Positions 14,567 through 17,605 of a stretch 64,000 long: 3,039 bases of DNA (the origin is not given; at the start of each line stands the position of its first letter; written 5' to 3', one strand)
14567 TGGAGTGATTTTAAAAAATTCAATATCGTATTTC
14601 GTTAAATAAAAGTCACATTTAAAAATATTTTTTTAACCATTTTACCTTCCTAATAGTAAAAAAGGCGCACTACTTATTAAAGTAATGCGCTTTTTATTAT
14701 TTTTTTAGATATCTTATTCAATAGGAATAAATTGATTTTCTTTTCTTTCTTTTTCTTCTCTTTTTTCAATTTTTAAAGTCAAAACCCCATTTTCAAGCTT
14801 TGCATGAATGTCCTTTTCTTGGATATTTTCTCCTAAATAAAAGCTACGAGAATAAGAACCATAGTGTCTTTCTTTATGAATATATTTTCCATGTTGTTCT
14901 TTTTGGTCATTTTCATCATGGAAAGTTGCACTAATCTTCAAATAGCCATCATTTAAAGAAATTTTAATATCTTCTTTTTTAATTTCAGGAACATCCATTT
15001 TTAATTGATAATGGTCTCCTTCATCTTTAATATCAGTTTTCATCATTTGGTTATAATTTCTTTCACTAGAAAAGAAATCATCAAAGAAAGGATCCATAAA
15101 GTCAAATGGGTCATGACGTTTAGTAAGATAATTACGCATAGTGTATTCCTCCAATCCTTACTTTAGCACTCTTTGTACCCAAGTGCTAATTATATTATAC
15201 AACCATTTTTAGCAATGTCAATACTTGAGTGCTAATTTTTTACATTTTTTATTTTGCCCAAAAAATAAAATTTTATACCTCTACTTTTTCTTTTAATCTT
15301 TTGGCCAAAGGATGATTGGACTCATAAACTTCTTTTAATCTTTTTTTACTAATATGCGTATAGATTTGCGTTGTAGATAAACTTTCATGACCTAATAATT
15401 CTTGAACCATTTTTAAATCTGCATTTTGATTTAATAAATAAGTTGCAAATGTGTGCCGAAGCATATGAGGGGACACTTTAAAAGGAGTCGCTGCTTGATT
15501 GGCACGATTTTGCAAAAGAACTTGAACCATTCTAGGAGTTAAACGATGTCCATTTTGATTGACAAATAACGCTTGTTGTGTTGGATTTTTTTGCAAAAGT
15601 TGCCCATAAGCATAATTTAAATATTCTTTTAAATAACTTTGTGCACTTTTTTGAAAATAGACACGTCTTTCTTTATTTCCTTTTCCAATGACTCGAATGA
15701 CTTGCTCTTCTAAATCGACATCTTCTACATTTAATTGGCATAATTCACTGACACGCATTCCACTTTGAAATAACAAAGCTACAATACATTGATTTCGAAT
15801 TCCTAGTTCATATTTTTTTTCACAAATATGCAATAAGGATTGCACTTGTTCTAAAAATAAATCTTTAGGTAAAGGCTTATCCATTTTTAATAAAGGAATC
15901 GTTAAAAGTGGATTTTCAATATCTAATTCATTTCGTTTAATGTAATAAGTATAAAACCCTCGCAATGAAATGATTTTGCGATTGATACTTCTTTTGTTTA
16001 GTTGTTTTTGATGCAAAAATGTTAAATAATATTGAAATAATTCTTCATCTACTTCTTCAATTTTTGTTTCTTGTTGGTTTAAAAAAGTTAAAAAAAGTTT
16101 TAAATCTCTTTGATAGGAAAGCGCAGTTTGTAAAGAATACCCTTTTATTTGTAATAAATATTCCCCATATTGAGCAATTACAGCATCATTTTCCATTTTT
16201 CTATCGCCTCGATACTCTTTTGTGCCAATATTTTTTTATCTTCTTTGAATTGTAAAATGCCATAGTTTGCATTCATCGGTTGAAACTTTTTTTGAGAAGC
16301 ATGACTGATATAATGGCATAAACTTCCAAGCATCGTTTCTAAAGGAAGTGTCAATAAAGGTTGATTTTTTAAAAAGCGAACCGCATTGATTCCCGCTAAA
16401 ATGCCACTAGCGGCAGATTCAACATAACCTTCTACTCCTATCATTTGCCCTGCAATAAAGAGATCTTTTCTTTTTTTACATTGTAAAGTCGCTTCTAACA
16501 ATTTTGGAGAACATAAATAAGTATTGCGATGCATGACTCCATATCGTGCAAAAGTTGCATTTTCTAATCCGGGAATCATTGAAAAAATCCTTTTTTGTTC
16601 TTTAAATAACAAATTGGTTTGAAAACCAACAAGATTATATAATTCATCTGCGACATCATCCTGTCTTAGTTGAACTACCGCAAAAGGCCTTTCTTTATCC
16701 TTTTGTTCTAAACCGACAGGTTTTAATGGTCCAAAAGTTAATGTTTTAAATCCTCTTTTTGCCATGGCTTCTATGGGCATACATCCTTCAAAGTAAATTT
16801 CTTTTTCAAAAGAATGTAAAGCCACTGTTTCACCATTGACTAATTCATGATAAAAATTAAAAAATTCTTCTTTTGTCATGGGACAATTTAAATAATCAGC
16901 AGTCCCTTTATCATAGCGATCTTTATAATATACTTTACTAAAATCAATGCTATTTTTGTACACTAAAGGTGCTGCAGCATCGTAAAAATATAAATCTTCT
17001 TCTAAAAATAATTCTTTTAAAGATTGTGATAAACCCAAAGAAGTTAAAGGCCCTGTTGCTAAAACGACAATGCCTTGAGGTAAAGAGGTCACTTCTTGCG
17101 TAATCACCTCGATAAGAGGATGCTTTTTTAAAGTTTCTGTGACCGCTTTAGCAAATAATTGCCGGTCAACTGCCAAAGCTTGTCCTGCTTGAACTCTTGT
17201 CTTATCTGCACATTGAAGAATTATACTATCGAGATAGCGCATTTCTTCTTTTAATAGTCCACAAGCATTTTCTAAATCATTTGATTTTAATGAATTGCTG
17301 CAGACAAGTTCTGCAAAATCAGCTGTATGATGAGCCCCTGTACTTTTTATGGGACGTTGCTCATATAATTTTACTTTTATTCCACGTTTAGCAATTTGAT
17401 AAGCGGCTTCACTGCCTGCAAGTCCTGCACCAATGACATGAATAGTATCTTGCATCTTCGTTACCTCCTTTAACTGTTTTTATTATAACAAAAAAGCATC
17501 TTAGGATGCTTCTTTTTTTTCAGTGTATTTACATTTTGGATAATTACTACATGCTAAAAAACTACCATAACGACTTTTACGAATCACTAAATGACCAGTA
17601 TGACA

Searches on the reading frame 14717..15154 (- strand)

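Call 13: search_protein_families(library=pfam, proteins=[window:14717-15154:-], max_evalue=0.001)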
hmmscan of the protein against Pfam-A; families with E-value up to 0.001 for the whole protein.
window:14717-15154:- (146 aa): 2 families
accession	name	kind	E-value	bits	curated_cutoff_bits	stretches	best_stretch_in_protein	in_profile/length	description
PF00011.27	HSP20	-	2.9e-26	92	20.8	1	41-145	1-101/102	Hsp20/alpha crystallin family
PF17886.7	ArsA_HSP20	-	1.4e-05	25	22.5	1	46-127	1-61/63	HSP20-like domain found in ArsA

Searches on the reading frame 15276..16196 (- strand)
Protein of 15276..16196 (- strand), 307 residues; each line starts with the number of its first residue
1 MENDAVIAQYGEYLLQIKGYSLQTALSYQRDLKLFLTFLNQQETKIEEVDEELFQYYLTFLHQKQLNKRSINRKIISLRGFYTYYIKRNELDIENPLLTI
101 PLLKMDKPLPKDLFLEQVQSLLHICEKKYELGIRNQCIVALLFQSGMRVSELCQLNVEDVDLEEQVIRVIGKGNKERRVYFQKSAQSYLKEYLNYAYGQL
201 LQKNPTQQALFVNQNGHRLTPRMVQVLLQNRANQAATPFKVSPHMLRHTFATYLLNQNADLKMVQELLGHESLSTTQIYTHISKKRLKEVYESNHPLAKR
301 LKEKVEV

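Call 13: search_protein_families(library=pfam, proteins=[window:15276-16196:-], max_evalue=0.001)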
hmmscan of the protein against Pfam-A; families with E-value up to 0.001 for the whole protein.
window:15276-16196:- (307 aa): 5 families
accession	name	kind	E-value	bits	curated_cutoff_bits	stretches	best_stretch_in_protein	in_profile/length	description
PF00589.27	Phage_integrase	-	4.2e-47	160.5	27.1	1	116-285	6-171/172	Phage integrase family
PF02899.23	Phage_int_SAM_1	-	2.3e-17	63.5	22.3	1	7-88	1-82/83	Phage integrase, N-terminal SAM-like domain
PF13102.12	Phage_int_SAM_5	-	2.8e-06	28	22.3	1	21-90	18-87/98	Phage integrase SAM-like domain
PF13495.12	Phage_int_SAM_4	-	0.00017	22.4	27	1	15-88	9-81/85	Phage integrase, N-terminal SAM-like domain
PF24624.1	Int_N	-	0.00025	22.1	27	1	16-104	14-100/100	Phage integrase, N-terminal domain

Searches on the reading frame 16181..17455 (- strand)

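Call 13: search_protein_families(library=pfam, proteins=[window:16181-17455:-], max_evalue=0.001)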
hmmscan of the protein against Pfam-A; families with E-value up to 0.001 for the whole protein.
window:16181-17455:- (425 aa): 7 families
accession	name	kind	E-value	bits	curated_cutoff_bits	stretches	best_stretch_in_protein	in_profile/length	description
PF01134.28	GIDA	-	1.1e-104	351.1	22.1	1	5-365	2-390/391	Glucose inhibited division protein A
PF13450.12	NAD_binding_8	-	3.7e-06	27.5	21.9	1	7-35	1-29/68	NAD(P)-binding Rossmann-like domain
PF01266.30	DAO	-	8.1e-06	26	27.9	1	6-42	3-39/353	FAD dependent oxidoreductase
PF03486.20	HI0933_like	-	7.3e-05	22.8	50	0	5-34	3-32/244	HI0933-like protein Rossmann domain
PF02737.24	3HCDH_N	-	0.00019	21.8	22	1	5-68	2-67/180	3-hydroxyacyl-CoA dehydrogenase, NAD binding domain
PF07992.20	Pyr_redox_2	-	0.00024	21.1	26.1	1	5-135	3-108/291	Pyridine nucleotide-disulphide oxidoreductase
PF12831.13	FAD_oxidored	-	0.00072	19.4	27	0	6-121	3-109/416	FAD dependent oxidoreductase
